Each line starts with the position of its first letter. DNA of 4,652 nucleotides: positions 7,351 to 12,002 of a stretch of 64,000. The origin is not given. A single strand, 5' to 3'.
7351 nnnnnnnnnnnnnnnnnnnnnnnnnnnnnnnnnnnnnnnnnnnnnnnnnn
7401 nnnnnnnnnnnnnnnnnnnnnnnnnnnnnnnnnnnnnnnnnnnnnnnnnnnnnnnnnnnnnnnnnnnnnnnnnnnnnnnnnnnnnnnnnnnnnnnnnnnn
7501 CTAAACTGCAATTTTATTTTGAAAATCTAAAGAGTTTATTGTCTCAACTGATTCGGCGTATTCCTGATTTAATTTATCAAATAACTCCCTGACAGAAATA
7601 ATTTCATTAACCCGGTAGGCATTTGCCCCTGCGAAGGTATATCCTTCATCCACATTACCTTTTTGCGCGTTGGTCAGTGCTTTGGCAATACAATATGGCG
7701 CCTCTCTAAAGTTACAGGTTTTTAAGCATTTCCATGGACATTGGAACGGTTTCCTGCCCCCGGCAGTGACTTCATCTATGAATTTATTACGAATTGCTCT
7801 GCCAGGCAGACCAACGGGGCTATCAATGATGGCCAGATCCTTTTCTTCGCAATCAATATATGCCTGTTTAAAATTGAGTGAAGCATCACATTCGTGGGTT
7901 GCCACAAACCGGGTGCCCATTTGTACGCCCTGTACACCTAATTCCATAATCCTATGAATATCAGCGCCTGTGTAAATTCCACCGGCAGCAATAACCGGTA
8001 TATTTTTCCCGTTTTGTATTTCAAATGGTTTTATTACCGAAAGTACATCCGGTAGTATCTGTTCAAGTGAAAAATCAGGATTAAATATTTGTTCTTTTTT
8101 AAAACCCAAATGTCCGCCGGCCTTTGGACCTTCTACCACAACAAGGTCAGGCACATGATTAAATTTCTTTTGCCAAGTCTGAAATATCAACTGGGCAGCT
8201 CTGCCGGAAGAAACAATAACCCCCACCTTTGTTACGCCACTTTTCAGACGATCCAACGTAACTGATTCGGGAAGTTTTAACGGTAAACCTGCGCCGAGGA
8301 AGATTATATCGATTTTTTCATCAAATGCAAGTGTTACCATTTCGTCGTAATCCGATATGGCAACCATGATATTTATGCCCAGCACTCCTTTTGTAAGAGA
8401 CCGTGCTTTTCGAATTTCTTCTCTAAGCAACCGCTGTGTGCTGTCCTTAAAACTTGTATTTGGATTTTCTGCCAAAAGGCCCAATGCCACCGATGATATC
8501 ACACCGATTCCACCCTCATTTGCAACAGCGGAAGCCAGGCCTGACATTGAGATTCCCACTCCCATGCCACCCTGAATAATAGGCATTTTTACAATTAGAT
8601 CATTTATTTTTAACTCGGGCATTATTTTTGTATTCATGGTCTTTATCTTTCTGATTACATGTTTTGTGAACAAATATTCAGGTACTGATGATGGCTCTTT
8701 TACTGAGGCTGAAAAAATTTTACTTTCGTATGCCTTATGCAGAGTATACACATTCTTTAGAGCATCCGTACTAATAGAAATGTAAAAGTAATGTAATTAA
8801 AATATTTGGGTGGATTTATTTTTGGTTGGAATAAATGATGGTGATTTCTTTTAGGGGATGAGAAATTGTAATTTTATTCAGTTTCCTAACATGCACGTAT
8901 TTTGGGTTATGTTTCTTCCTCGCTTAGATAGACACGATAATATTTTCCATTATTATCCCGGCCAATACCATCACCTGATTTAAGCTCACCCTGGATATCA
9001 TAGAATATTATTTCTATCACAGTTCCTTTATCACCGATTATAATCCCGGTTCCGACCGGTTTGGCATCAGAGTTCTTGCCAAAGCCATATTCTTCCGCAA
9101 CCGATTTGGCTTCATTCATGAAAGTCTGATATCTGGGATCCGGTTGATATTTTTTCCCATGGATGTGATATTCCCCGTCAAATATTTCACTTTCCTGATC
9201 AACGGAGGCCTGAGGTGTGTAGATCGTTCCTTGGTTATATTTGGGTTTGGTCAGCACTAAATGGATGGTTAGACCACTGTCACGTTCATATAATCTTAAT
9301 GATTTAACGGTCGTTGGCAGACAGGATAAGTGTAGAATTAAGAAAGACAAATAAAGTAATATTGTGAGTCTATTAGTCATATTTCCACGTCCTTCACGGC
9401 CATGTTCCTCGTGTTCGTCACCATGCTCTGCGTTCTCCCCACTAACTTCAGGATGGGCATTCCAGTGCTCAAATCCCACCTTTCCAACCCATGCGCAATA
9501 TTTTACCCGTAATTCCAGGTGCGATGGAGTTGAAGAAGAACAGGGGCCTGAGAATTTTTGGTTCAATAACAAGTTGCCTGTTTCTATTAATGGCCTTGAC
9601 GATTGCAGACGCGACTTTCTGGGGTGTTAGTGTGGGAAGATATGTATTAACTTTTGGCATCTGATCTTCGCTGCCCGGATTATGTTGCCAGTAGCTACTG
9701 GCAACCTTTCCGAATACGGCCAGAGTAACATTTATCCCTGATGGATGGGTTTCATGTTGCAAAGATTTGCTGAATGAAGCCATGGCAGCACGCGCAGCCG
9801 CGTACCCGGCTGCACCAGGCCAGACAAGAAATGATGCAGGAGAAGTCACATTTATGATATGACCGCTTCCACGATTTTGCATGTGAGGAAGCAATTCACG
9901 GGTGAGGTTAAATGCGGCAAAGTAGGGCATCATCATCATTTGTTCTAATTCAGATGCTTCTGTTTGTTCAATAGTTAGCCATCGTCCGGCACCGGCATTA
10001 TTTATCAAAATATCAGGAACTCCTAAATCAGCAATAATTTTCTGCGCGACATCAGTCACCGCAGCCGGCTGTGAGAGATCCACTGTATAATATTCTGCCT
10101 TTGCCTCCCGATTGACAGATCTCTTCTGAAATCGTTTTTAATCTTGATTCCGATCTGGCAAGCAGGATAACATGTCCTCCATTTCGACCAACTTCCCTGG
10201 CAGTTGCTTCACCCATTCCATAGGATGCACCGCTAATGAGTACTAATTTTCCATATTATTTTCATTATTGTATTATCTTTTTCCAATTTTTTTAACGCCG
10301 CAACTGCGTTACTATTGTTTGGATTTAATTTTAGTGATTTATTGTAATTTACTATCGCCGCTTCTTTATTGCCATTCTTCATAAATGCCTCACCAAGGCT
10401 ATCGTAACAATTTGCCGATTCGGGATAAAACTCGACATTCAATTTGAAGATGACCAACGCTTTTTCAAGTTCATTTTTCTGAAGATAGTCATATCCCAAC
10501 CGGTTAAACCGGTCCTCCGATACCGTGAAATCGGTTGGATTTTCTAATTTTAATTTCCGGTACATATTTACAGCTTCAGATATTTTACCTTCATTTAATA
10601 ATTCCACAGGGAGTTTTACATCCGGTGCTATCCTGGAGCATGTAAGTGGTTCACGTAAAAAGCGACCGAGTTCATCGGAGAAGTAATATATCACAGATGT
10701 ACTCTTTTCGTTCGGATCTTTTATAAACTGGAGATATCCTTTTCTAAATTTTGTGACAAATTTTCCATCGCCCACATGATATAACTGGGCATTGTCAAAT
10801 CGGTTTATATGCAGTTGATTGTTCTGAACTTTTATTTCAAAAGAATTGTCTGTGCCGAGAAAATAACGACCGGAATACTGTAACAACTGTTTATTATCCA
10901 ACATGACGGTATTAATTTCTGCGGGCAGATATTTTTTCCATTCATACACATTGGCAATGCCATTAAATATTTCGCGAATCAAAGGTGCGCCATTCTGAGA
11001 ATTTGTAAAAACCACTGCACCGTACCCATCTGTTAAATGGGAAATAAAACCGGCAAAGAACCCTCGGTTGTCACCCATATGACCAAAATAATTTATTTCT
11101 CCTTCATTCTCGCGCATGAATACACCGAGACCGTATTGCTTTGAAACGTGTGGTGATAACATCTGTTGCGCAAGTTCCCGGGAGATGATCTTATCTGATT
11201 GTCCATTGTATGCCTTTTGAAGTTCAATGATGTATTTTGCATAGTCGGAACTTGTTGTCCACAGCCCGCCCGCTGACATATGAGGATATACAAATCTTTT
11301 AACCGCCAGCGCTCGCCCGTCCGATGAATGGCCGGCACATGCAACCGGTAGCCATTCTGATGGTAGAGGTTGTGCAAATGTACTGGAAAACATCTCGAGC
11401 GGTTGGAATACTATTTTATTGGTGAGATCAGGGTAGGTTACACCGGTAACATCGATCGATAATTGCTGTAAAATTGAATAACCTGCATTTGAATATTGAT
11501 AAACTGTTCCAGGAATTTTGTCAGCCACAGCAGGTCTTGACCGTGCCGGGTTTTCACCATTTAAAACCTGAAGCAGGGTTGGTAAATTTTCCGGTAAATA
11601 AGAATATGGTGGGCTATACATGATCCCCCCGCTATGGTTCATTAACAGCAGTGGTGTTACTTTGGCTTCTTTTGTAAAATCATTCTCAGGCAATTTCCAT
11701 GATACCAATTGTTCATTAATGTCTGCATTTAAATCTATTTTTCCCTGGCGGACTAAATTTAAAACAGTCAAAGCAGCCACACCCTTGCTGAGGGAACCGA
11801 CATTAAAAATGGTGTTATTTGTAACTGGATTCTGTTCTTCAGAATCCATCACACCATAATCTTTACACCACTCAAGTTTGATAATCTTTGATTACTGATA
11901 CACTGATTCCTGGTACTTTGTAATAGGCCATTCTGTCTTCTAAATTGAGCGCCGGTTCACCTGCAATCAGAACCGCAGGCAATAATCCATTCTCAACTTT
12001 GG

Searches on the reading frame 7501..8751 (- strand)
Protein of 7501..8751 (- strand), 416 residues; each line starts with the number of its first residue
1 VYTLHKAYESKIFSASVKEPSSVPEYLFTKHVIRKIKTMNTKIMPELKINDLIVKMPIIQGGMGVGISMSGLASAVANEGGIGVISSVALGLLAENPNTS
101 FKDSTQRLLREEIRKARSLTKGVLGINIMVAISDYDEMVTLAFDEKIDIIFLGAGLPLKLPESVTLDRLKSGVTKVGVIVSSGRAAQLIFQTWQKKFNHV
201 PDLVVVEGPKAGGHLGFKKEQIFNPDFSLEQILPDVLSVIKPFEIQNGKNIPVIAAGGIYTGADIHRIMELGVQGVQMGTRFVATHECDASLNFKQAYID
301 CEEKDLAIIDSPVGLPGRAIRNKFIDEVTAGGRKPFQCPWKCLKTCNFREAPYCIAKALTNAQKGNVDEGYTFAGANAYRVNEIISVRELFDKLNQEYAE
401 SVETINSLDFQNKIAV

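Call 3: search_protein_families(library=pfam, proteins=[window:7501-8751:-])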
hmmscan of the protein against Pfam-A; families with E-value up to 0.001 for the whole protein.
window:7501-8751:- (416 aa): 3 families
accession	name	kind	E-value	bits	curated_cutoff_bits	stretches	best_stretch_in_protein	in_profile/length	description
PF03060.21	NMO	-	2.5e-55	188.6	28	2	129-396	97-330/331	Nitronate monooxygenase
PF00478.31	IMPDH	-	3.8e-08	33.2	25.6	1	234-294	191-251/345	IMP dehydrogenase / GMP reductase domain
PF01180.27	DHO_dh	-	0.00029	20.6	27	1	233-283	223-273/291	Dihydroorotate dehydrogenase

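Call 5: search_protein_families(library=ncbifam, proteins=[window:7501-8751:-], max_evalue=0.00001)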
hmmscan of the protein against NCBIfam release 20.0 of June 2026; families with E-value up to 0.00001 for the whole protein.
window:7501-8751:- (416 aa): 2 families
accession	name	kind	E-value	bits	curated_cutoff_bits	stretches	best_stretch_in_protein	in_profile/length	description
TIGR03151.1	enACPred_II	equivalog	2.6e-40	138.6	453.1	1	50-403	5-305/307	enoyl-[acyl-carrier-protein] reductase FabK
TIGR01302.1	IMP_dehydrog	equivalog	1.5e-06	27.4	481.5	0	238-295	315-372/450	IMP dehydrogenase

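Call 44: find_homologous_proteins(query=window:7501-8640:-, max_evalue=1e-20)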
Query window:7501-8640:- (379 aa): 8000 proteins with E <= 1e-20 among 8000 candidates; the best 120 are listed.
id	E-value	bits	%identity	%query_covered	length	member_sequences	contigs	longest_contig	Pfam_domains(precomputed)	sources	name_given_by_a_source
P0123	6.1e-245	830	100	98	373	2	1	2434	PF00478.32,PF03060.22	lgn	-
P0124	1.7e-196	670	78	100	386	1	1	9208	PF01070.25,PF00478.32,PF03060.22,PF01180.28,PF01645.24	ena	-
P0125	2.3e-196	670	78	100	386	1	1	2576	PF01070.25,PF00478.32,PF03060.22,PF01180.28,PF01645.24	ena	-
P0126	3.8e-196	669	79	100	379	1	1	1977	PF00478.32,PF03060.22,PF01180.28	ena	-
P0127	6.7e-195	665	78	100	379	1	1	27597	PF00478.32,PF03060.22,PF09670.16,PF01180.28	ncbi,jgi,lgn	-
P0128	2.5e-193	660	77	100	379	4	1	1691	PF01070.25,PF00478.32,PF03060.22,PF01180.28,PF01645.24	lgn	-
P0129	2.6e-192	657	77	100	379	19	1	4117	PF00478.32,PF03060.22,PF01180.28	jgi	jgi:nitronate monooxygenase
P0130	4.2e-192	656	78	98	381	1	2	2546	PF00478.32,PF03060.22,PF01180.28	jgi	jgi:nitronate monooxygenase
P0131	5.4e-192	656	76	99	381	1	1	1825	PF00478.32,PF03060.22,PF01180.28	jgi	-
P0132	1.5e-191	654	78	96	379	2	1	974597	PF00478.32,PF03060.22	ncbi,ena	-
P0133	7.0e-191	652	77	98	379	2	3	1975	PF00478.32,PF03060.22,PF01180.28,PF01645.24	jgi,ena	-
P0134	8.8e-191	652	76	100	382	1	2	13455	PF01070.25,PF00478.32,PF03060.22,PF01180.28,PF01645.24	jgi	-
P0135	4.1e-190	649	77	100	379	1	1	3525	PF00478.32,PF03060.22,PF01180.28,PF01645.24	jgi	jgi:nitronate monooxygenase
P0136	9.8e-190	648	77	96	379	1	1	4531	PF00478.32,PF03060.22,PF01180.28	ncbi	-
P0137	1.5e-189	647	78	96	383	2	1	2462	PF01070.25,PF00478.32,PF03060.22,PF01180.28,PF01645.24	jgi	jgi:nitronate monooxygenase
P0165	5.3e-184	629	74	100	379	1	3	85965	PF00478.32,PF03060.22,PF01180.28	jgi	jgi:nitronate monooxygenase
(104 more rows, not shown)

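Call 45: find_encoding_contigs(protein=P0132, flank=8000, max_places=2)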
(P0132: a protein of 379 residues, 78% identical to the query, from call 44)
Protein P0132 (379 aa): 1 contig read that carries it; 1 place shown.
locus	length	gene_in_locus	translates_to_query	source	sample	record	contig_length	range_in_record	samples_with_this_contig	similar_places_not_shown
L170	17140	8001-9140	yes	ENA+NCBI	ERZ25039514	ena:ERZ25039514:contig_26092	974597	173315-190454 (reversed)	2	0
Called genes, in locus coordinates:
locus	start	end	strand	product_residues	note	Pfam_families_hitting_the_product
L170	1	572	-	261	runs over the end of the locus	PF12773:DZR (weak), PF00211:Guanylate_cyc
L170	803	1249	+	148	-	-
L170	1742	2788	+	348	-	PF13620:CarboxypepD_reg, PF13715:CarbopepD_reg_2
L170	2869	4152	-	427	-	PF06439:3keto-disac_hyd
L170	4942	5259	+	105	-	-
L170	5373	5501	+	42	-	-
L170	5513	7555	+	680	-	PF19313:DUF5916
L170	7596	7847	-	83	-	-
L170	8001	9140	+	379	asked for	PF00478:IMPDH (faint), PF03060:NMO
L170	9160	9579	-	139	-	PF17390:Bac_rhamnosid_C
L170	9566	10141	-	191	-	PF17389:Bac_rhamnosid6H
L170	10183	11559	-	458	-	PF08531:Bac_rhamnosid_N, PF05592:Bac_rhamnosid, PF17389:Bac_rhamnosid6H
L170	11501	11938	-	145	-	PF25788:Ig_Rha78A_N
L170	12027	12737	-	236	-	PF00884:Sulfatase, PF16347:SGSH_C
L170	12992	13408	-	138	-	PF00884:Sulfatase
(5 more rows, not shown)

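Call 46: find_encoding_contigs(protein=P0127, flank=8000, max_places=2)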
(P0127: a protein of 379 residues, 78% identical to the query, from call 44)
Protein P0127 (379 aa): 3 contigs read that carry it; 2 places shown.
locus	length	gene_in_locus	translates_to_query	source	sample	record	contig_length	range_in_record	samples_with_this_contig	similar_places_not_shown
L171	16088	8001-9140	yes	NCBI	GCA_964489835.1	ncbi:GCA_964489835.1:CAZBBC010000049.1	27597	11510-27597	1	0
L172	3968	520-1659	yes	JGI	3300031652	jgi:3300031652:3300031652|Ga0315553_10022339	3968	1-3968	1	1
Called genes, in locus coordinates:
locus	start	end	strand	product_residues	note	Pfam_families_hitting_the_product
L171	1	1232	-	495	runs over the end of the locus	PF00370:FGGY_N, PF02782:FGGY_C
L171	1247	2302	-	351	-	PF01208:URO-D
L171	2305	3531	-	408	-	PF01261:AP_endonuc_2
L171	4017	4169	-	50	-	-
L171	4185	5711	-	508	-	PF00474:SSF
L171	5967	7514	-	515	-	PF00106:adh_short, PF13561:adh_short_C2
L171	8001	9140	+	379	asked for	PF03060:NMO, PF00478:IMPDH (weak), PF01180:DHO_dh (weak), PF09670:Cas_Cas02710 (faint)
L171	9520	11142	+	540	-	PF18962:Por_Secre_tail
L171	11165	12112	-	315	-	PF05448:AXE1 (faint), PF02129:Peptidase_S15 (weak), PF20434:BD-FAE (weak), PF00561:Abhydrolase_1 (weak), PF00326:Peptidase_S9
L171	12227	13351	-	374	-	PF18962:Por_Secre_tail (weak), PF13860:FlgD_ig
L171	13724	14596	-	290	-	-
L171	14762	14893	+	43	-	-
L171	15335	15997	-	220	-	PF09929:DUF2161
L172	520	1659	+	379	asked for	PF03060:NMO, PF00478:IMPDH (weak), PF01180:DHO_dh (weak), PF09670:Cas_Cas02710 (faint)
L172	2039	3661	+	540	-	PF18962:Por_Secre_tail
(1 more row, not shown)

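Call 47: find_encoding_contigs(protein=P0165, flank=8000, max_places=2)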
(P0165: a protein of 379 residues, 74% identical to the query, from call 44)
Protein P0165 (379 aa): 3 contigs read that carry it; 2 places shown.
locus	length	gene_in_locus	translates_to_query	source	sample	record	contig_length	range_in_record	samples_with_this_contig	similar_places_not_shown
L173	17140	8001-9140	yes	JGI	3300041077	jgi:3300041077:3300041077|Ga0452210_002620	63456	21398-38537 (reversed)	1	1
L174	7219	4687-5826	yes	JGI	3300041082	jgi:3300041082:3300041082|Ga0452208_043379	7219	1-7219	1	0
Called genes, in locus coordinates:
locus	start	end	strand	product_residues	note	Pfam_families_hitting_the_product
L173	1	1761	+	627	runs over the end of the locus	PF12796:Ank_2, PF13857:Ank_5, PF12796:Ank_2, PF13637:Ank_4, PF12796:Ank_2, PF13637:Ank_4, PF12796:Ank_2, PF13857:Ank_5, +9 more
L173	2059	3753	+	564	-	PF02770:Acyl-CoA_dh_M (weak), PF00441:Acyl-CoA_dh_1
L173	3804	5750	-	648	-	PF00355:Rieske, PF22543:Rieske_4 (faint), PF02776:TPP_enzyme_N, PF00205:TPP_enzyme_M, PF02775:TPP_enzyme_C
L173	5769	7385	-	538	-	PF00355:Rieske, PF01070:FMN_dh (faint), PF01645:Glu_synthase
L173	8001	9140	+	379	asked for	PF03060:NMO, PF00478:IMPDH (weak), PF01180:DHO_dh (weak)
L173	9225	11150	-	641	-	PF13188:PAS_8 (faint), PF00989:PAS, PF08448:PAS_4 (weak), PF13426:PAS_9, PF08447:PAS_3, PF07228:SpoIIE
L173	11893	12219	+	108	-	-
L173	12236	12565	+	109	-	PF00076:RRM_1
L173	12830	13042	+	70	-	PF06305:LapA_dom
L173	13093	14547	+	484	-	PF02310:B12-binding, PF04055:Radical_SAM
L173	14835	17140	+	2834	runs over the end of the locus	PF10091:Glycoamylase, PF06165:GH94_b-supersand, PF17167:Glyco_hydro_94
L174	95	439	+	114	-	-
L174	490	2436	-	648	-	PF00355:Rieske, PF22543:Rieske_4 (faint), PF02776:TPP_enzyme_N, PF00205:TPP_enzyme_M, PF02775:TPP_enzyme_C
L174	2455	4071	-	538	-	PF00355:Rieske, PF01070:FMN_dh (faint), PF01645:Glu_synthase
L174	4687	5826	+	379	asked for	PF03060:NMO, PF00478:IMPDH (weak), PF01180:DHO_dh (weak)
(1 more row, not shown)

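Call 70: search_solved_structures(query=window:7501-8640:-, max_evalue=0.00001, show_alignments=2)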
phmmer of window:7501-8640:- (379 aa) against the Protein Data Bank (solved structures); distinct sequences matched with E-value up to 0.00001: 23.
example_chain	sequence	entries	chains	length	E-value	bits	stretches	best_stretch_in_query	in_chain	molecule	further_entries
9jsy_A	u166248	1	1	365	5.9e-69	235.8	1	7-358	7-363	2-nitropropane dioxygenase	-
9lt5_A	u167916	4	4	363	6.5e-69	235.7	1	7-358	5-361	2-nitropropane dioxygenase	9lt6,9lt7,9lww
9k7h_A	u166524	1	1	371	6.6e-69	235.7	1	7-358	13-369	2-nitropropane dioxygenase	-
7e1q_A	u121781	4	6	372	6.7e-69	235.6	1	7-358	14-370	2-nitropropane dioxygenase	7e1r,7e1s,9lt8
7l00_A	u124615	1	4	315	3.4e-29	105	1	15-358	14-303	Enoyl-Acyl Carrier Protein Reductase FabK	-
5gvh_A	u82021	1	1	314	7.5e-26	94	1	11-369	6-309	Enoyl-[acyl-carrier-protein] reductase [FMN]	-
3bo9_A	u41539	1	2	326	7.9e-26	93.9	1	11-369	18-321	Putative nitroalkan dioxygenase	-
5gvj_A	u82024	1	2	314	1.5e-25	93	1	11-369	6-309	Enoyl-[acyl-carrier-protein] reductase [FMN]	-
9pl0_A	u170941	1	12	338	5.4e-24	87.9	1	15-292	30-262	Enoyl-[acyl-carrier-protein] reductase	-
2z6i_A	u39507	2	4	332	1e-18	70.5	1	13-357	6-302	Trans-2-enoyl-ACP reductase II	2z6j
4iql_A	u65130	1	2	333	2.4e-17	66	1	17-295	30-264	Enoyl-(Acyl-carrier-protein) reductase II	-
3bw4_A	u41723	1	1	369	7.7e-14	54.5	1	164-290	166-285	2-nitropropane dioxygenase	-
3bw2_A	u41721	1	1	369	8.5e-14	54.4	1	164-290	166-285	2-nitropropane dioxygenase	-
4q4k_A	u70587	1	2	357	2.4e-13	52.8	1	165-299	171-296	Nitronate Monooxygenase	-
4qis_A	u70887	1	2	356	3.2e-13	52.5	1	165-299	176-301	Nitronate monooxygenase family protein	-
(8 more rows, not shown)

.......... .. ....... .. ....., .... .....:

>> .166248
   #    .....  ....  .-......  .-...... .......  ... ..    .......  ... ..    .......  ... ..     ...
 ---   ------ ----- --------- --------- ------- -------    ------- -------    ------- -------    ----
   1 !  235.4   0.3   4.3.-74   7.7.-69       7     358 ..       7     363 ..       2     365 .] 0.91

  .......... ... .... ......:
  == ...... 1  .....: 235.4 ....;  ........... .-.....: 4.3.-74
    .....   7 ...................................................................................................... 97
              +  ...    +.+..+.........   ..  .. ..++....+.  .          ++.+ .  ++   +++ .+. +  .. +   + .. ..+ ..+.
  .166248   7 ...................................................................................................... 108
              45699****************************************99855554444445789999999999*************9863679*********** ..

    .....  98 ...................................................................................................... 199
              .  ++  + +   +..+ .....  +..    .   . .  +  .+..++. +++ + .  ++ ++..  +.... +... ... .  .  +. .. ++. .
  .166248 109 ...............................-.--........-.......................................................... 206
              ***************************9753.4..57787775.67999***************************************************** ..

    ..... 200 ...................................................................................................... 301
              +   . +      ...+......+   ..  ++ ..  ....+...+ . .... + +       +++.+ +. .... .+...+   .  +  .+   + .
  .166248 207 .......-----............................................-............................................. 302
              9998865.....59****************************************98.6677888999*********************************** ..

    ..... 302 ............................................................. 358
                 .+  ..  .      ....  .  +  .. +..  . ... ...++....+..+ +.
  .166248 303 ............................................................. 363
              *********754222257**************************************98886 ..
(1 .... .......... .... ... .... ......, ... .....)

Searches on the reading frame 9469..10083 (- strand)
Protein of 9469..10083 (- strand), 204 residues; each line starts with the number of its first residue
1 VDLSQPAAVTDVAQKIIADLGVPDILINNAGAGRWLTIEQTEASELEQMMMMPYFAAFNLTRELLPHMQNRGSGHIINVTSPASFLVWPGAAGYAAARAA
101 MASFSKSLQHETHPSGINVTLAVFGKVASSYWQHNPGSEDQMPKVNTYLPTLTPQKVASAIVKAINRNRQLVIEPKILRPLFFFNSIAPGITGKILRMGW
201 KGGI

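Call 82: search_protein_families(library=pfam, proteins=[window:9469-10083:-], max_evalue=0.00001)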
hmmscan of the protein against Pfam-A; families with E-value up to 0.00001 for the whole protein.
window:9469-10083:- (204 aa): 2 families
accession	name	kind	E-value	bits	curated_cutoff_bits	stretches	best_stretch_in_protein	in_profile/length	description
PF00106.31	adh_short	-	2.4e-29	102.6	26.6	1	1-132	56-187/195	short chain dehydrogenase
PF13561.12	adh_short_C2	-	5.5e-20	72.4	27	1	1-162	50-214/236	Enoyl-(Acyl carrier protein) reductase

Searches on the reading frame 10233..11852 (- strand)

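Call 82: search_protein_families(library=pfam, proteins=[window:10233-11852:-], max_evalue=0.00001)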
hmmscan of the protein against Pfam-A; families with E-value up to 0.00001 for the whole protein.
window:10233-11852:- (539 aa): 5 families
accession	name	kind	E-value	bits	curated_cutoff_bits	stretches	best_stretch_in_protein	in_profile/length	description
PF00144.29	Beta-lactamase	-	4.4e-36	125.1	27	1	3-289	37-314/329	Beta-lactamase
PF00515.34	TPR_1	-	6e-10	38.9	27.8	1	486-513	7-34/34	Tetratricopeptide repeat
PF07719.23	TPR_2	-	1.9e-09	37.3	27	0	480-513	1-34/34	Tetratricopeptide repeat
PF13414.12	TPR_11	-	5e-07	29.8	26.8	0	487-516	1-30/42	TPR repeat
PF13181.12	TPR_8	-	9.9e-07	28.9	25.7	0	481-513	2-34/34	Tetratricopeptide repeat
